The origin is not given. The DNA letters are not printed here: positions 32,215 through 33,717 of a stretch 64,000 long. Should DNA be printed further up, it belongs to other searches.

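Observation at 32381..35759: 509-bp perfect direct repeats inside two diverged ATP-grasp paralogues, bracketing a flippase gene: gene conversion and a potential deletion switch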

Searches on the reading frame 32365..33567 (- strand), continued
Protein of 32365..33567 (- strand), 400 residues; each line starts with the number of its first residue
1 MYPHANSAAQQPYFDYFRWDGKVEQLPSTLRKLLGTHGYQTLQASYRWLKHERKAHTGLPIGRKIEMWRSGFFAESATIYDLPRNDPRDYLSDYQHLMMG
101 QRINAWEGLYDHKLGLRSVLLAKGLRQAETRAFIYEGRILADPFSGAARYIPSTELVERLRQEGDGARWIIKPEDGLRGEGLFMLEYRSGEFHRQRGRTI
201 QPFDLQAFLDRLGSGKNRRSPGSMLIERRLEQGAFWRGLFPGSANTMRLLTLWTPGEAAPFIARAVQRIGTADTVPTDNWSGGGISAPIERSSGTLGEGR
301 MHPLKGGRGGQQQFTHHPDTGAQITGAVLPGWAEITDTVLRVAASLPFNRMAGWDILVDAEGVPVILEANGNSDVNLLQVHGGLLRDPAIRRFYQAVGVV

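Call 23: find_encoding_contigs(protein=P0017, flank=10000, max_places=6)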
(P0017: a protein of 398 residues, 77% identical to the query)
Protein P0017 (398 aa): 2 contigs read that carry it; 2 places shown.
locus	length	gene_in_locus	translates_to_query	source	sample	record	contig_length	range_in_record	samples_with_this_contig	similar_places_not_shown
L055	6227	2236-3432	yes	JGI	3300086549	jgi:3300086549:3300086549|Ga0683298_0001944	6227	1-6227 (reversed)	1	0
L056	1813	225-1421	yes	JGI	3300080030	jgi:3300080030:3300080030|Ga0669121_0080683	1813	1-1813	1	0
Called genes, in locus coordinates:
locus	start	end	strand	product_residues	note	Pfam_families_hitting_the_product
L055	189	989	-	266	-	PF13489:Methyltransf_23, PF13847:Methyltransf_31 (faint), PF08241:Methyltransf_11, PF13649:Methyltransf_25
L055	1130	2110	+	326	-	PF01073:3Beta_HSD, PF01370:Epimerase, PF02719:Polysacc_synt_2, PF04321:RmlD_sub_bind, PF05368:NmrA, PF13460:NAD_binding_10, PF16363:GDP_Man_Dehyd, PF07993:NAD_binding_4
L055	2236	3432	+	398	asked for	PF14397:ATPgrasp_ST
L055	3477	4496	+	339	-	PF01073:3Beta_HSD, PF01370:Epimerase, PF02719:Polysacc_synt_2 (weak), PF04321:RmlD_sub_bind, PF05368:NmrA, PF13460:NAD_binding_10, PF16363:GDP_Man_Dehyd, PF07993:NAD_binding_4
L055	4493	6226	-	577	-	?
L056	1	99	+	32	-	?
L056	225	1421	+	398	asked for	PF14397:ATPgrasp_ST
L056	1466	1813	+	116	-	?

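Call 28: find_encoding_contigs(protein=P0030, flank=8000, max_places=4)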
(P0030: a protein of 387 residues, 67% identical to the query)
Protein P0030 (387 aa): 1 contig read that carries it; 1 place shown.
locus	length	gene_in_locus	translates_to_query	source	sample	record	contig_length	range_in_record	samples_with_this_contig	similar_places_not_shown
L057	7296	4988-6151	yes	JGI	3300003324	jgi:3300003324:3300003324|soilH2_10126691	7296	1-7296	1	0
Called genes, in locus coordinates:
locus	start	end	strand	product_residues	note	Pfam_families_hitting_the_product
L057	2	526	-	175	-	?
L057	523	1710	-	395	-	PF00512:HisKA, PF02518:HATPase_c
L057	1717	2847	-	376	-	PF04892:VanZ-LLP1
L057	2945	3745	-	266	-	PF13489:Methyltransf_23, PF08241:Methyltransf_11, PF13649:Methyltransf_25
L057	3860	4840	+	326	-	PF01073:3Beta_HSD, PF01370:Epimerase, PF02719:Polysacc_synt_2, PF04321:RmlD_sub_bind, PF05368:NmrA, PF13460:NAD_binding_10, PF16363:GDP_Man_Dehyd, PF07993:NAD_binding_4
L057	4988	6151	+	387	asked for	PF14397:ATPgrasp_ST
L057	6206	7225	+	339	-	PF01073:3Beta_HSD, PF01370:Epimerase, PF02719:Polysacc_synt_2 (weak), PF04321:RmlD_sub_bind, PF05368:NmrA, PF13460:NAD_binding_10, PF16363:GDP_Man_Dehyd, PF07993:NAD_binding_4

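Call 29: find_encoding_contigs(protein=P0031, flank=8000, max_places=4)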
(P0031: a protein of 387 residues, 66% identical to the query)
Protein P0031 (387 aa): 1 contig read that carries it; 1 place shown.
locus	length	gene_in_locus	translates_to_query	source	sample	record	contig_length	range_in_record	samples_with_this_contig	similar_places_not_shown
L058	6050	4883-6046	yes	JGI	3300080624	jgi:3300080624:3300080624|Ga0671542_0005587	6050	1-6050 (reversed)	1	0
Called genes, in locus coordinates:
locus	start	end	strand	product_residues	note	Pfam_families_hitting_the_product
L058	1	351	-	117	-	?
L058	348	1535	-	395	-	PF00512:HisKA, PF02518:HATPase_c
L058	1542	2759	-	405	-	PF04892:VanZ-LLP1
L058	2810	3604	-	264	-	PF13489:Methyltransf_23, PF13847:Methyltransf_31 (faint), PF08241:Methyltransf_11, PF13649:Methyltransf_25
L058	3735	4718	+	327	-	PF01073:3Beta_HSD, PF01370:Epimerase, PF02719:Polysacc_synt_2, PF04321:RmlD_sub_bind, PF05368:NmrA, PF13460:NAD_binding_10, PF16363:GDP_Man_Dehyd, PF07993:NAD_binding_4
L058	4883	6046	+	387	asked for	PF14397:ATPgrasp_ST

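Call 30: find_encoding_contigs(protein=P0032, flank=8000, max_places=4)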
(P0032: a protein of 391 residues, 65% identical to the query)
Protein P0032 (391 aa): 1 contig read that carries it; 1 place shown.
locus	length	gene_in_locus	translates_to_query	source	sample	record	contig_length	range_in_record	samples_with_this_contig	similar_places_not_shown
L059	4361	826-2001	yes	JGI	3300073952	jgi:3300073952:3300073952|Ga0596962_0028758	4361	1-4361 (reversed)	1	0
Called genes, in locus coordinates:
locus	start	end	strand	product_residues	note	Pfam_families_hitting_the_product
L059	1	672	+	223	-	?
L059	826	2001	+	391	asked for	PF14397:ATPgrasp_ST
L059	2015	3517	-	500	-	PF01943:Polysacc_synt, PF13440:Polysacc_synt_3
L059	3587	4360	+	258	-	?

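Call 31: list_cluster_members(proteins=[P0001, P0017, P0005, P0030, P0021, P0002, P0029, P0004, P0026, P0032])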
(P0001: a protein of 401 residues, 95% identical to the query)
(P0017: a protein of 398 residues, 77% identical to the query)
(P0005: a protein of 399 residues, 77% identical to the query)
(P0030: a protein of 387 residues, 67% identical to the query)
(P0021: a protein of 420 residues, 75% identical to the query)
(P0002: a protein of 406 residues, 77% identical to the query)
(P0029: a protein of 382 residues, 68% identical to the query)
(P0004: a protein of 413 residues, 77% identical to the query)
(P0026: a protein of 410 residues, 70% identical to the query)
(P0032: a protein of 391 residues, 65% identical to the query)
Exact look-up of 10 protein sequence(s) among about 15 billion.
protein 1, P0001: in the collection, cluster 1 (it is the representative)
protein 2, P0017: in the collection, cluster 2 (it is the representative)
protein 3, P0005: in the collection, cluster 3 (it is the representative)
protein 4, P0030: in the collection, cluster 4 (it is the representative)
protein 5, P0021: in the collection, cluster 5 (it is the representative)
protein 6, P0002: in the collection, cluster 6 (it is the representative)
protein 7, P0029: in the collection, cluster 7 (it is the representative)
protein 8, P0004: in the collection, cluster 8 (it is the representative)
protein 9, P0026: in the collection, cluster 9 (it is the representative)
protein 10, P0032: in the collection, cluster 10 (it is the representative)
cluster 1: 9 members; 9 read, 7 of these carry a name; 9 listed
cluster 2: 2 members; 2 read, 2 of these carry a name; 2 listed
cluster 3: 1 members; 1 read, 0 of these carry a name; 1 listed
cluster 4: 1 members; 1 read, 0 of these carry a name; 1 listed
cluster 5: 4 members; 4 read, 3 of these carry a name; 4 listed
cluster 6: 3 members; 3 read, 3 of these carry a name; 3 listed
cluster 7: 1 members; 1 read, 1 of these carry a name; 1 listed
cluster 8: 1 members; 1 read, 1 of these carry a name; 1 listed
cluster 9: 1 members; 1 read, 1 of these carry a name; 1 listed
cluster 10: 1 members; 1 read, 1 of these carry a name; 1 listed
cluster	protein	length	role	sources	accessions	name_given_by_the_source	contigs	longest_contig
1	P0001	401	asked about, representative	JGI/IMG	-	Sugar-transfer associated ATP-grasp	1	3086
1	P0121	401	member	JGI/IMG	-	hypothetical protein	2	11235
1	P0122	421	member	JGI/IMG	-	Sugar-transfer associated ATP-grasp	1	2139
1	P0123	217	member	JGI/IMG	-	hypothetical protein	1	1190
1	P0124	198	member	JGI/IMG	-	hypothetical protein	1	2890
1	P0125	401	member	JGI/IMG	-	hypothetical protein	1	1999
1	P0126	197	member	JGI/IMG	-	hypothetical protein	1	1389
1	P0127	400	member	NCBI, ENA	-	-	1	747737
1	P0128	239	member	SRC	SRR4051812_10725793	-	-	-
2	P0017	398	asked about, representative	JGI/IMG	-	hypothetical protein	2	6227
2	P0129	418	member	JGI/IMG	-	hypothetical protein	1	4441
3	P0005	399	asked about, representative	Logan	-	-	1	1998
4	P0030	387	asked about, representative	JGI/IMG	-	-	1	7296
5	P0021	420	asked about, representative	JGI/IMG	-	hypothetical protein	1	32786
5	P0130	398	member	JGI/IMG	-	hypothetical protein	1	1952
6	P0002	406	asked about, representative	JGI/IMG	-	putative polysaccharide biosynthesis protein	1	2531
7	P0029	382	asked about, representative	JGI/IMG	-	hypothetical protein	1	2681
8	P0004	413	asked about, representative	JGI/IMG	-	hypothetical protein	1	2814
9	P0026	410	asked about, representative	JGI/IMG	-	Sugar-transfer associated ATP-grasp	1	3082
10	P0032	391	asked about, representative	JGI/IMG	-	hypothetical protein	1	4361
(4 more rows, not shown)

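Call 32: find_encoding_contigs(protein=P0121, flank=10000, max_places=4)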
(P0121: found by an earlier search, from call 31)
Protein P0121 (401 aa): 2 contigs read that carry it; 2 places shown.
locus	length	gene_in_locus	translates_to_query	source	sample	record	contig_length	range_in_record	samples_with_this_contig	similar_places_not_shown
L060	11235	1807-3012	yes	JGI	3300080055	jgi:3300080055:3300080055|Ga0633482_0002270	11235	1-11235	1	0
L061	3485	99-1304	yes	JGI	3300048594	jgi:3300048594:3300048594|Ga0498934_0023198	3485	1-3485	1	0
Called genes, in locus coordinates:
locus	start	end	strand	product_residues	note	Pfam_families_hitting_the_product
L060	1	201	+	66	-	?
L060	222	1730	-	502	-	PF01943:Polysacc_synt, PF13440:Polysacc_synt_3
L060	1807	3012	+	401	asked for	PF14397:ATPgrasp_ST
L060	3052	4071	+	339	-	PF01073:3Beta_HSD, PF01370:Epimerase, PF02719:Polysacc_synt_2, PF04321:RmlD_sub_bind, PF05368:NmrA, PF13460:NAD_binding_10, PF16363:GDP_Man_Dehyd, PF07993:NAD_binding_4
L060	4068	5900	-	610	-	PF13522:GATase_6, PF13537:GATase_7, PF00733:Asn_synthase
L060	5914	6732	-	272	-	PF13489:Methyltransf_23, PF13847:Methyltransf_31, PF08241:Methyltransf_11, PF08242:Methyltransf_12, PF13649:Methyltransf_25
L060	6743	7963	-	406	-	-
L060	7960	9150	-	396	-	PF13439:Glyco_transf_4, PF13579:Glyco_trans_4_4, PF00534:Glycos_transf_1, PF13692:Glyco_trans_1_4, PF13524:Glyco_trans_1_2 (weak)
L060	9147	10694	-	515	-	PF00890:FAD_binding_2 (faint), PF01266:DAO, PF16901:DAO_C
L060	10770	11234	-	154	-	?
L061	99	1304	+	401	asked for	PF14397:ATPgrasp_ST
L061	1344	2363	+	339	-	PF01073:3Beta_HSD, PF01370:Epimerase, PF02719:Polysacc_synt_2, PF04321:RmlD_sub_bind, PF05368:NmrA, PF13460:NAD_binding_10, PF16363:GDP_Man_Dehyd, PF07993:NAD_binding_4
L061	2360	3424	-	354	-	PF00733:Asn_synthase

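Call 35: search_solved_structures(query=A1, max_evalue=1, show_alignments=2)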
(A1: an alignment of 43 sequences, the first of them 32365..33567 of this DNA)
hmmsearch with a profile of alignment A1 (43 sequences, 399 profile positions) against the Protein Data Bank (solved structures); distinct sequences matched with E-value up to 1: 1.
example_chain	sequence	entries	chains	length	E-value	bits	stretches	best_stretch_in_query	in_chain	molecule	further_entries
4ylr_A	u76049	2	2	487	0.08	14.9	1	146-186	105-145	Tubulin polyglutamylase TTLL7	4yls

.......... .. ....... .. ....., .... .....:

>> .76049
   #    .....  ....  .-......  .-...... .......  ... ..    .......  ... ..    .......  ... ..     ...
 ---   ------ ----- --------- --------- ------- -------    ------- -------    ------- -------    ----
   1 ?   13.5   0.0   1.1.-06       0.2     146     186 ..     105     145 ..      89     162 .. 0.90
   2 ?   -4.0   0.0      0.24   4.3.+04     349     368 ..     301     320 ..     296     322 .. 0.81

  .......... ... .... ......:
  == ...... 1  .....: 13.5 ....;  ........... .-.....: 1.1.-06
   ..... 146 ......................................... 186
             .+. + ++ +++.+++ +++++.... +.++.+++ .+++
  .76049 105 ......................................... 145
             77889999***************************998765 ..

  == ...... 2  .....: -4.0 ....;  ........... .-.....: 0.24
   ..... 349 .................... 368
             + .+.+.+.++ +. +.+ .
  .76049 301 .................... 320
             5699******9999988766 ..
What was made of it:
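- Closest known: Cj1438 C-terminal ATP-grasp amidoligase of the Campylobacter jejuni capsule. Different: No sequence-level relative of the present proteins has a solved structure (call 35).
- Tried and rejected: A profile search of PDB sequences found only a marginal TTLL7 hit at E=0.08 (call 35), so there is no experimental structure to anchor the domains.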

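Call 38: predict_structure(alignment_id=A1)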
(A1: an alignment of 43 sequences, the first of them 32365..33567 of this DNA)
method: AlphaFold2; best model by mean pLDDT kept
length: 400 residues; sequences in the alignment: 43
mean_pLDDT: 84.1   pTM: 0.84
mean pLDDT of the five models: 84.1, 82.7, 81.9, 80.7, 77.1
residues with pLDDT >= 90: 214; 70-90: 123; 50-70: 37; < 50: 26
segments of 3 or more residues with pLDDT < 50: 1-26
pLDDT, mean of each block of 10 residues (from residue 1): 27 38 50 70 76 78 86 87 90 79 66 85 94 93 95 98 96 72 93 92 96 71 87 96 93 93 96 83 92 97 73 92 98 97 85 94 93 82 94 90
secondary structure, 60 per line:
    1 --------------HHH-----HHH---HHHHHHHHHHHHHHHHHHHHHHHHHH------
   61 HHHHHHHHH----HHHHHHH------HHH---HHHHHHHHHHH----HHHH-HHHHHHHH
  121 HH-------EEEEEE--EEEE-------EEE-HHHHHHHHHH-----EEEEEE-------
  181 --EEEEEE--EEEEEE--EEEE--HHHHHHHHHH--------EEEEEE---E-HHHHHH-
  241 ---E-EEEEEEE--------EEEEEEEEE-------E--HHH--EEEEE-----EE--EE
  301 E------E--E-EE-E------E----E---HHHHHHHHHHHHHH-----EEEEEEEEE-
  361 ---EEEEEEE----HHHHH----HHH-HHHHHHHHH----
elements in order: H29-54 H61-69 H74-80 H93-103 H108-111 H113-122 E130-135 E138-141 E149-151 H153-162 E168-173 E183-188 E191-196 E199-202 H205-214 E223-228 H234-239 E246-252 E261-269 E285-289 E299-301 H332-345 E351-359 E364-370 H375-379 H388-396
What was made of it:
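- On ATP-grasp superfamily, Pfam PF14397 (ATPgrasp_ST): AF2 model with pLDDT 84 and pTM 0.84 (call 38).
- The tract starts in strand 223-228, after the low-confidence loop 215-222, at the junction of the central and C-terminal domains (call 38).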

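Call 41: fold_search(model_id=the predicted structure, library=pdb)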
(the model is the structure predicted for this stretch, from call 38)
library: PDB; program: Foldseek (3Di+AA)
matches with E <= 10: 966; with E <= 0.001: 299
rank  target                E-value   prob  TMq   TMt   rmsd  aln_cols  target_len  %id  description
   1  3i12_D                7.7e-07  1.00  0.36  0.40   6.2       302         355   14  The crystal structure of the D-alanyl-alanine synthetase A from Salmonella enterica subsp. enterica serovar Typhimuriu (released 2009-08-18)
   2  7u56_A                1.2e-06  1.00  0.34  0.39   5.7       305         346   12  Crystal Structure of D-alanine--D-alanine ligase from Klebsiella pneumoniae subsp. pneumoniae in complex with AMP (released 2022-03-09)
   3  3q1k_B                1.8e-06  1.00  0.32  0.36   7.1       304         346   14  The Crystal Structure of the D-alanyl-alanine Synthetase A from Salmonella enterica Typhimurium Complexed with ADP (released 2011-01-12)
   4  3q1k_A                1.9e-06  1.00  0.34  0.38   7.6       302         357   15  The Crystal Structure of the D-alanyl-alanine Synthetase A from Salmonella enterica Typhimurium Complexed with ADP (released 2011-01-12)
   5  3q1k_C                3.9e-06  1.00  0.32  0.37   9.7       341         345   14  The Crystal Structure of the D-alanyl-alanine Synthetase A from Salmonella enterica Typhimurium Complexed with ADP (released 2011-01-12)
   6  3i12_B                4.1e-06  1.00  0.35  0.40   5.6       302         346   14  The crystal structure of the D-alanyl-alanine synthetase A from Salmonella enterica subsp. enterica serovar Typhimuriu (released 2009-08-18)
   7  3vpb_B                4.9e-06  1.00  0.37  0.50   7.1       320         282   12  ArgX from Sulfolobus tokodaii complexed with LysW/Glu/ADP/Mg/Zn/Sulfate (released 2013-02-27)
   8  8fff                  4.9e-06  1.00  0.34  0.37  10.6       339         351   12  Crystal structure of Staphylococcus aureus D-alanine D-alanine ligase enzyme in complex with acetate (released 2024-05-08)
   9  8ynd_D                5.5e-06  1.00  0.38  0.36   6.3       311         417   10  ATP-grasp peptide ligase from Streptomyces (released 2025-02-19)
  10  3i12_C                5.8e-06  1.00  0.34  0.38   6.3       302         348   15  The crystal structure of the D-alanyl-alanine synthetase A from Salmonella enterica subsp. enterica serovar Typhimuriu (released 2009-08-18)
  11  7u56_B                5.8e-06  1.00  0.31  0.36   9.8       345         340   12  Crystal Structure of D-alanine--D-alanine ligase from Klebsiella pneumoniae subsp. pneumoniae in complex with AMP (released 2022-03-09)
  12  3vot_B                6.9e-06  1.00  0.31  0.31   6.5       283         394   10  Crystal structure of L-amino acid ligase from Bacillus licheniformis (released 2012-11-07)
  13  8ynq_C                7.3e-06  1.00  0.36  0.36   7.7       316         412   10  ATP-grasp peptide ligase from Streptomyces (released 2025-02-19)
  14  3wvr_D                7.7e-06  1.00  0.38  0.36   6.7       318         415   11  Structure of ATP grasp protein with AMP (released 2014-11-19)
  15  8evy_A                8.7e-06  1.00  0.35  0.43   7.5       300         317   13  DdlB from Pseudomonas aeruginosa PAO1 in complex with ATP and D-ala-D-ala (released 2023-08-30)
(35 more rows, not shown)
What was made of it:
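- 32365..33567 (-): ATP-grasp ligase gene 1 (400 aa, 'g1 type'), PF14397 ATPgrasp_ST. AF2 model pLDDT 84, with Foldseek hits to Ddl, LysX/ArgX and L-amino-acid ligases (calls 38, 41).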

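Call 43: find_encoding_contigs(protein=P0129, flank=6000, max_places=4)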
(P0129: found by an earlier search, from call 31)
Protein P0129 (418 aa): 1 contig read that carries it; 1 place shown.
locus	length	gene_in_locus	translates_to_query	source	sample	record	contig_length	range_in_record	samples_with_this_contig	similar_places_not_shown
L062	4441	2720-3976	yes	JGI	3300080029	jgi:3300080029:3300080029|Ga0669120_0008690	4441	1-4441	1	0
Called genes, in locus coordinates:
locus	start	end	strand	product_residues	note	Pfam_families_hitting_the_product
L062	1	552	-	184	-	?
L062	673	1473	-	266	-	PF13489:Methyltransf_23, PF13847:Methyltransf_31 (faint), PF08241:Methyltransf_11, PF13649:Methyltransf_25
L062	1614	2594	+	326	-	PF01073:3Beta_HSD, PF01370:Epimerase, PF02719:Polysacc_synt_2, PF04321:RmlD_sub_bind, PF05368:NmrA, PF13460:NAD_binding_10, PF16363:GDP_Man_Dehyd, PF07993:NAD_binding_4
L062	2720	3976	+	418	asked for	PF14397:ATPgrasp_ST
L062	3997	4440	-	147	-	?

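Call 44: find_encoding_contigs(protein=P0122, flank=6000, max_places=4)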
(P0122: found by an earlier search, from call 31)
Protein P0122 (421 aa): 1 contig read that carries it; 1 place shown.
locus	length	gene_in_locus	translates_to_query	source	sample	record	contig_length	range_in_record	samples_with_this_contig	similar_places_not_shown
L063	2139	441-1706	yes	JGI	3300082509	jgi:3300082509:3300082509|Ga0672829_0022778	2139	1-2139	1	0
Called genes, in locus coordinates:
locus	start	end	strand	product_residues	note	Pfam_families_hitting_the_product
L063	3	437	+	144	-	?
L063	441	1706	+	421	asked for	PF14397:ATPgrasp_ST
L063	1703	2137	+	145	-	?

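Call 45: find_encoding_contigs(protein=P0130, flank=6000, max_places=4)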
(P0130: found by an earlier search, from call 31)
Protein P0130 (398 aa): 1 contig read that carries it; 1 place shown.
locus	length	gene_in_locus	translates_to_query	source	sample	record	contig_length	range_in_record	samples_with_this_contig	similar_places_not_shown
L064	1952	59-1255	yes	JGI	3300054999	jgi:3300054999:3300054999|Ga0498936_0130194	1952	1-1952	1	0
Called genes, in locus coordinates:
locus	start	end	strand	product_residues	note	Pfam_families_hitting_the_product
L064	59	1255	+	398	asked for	PF14397:ATPgrasp_ST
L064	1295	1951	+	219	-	?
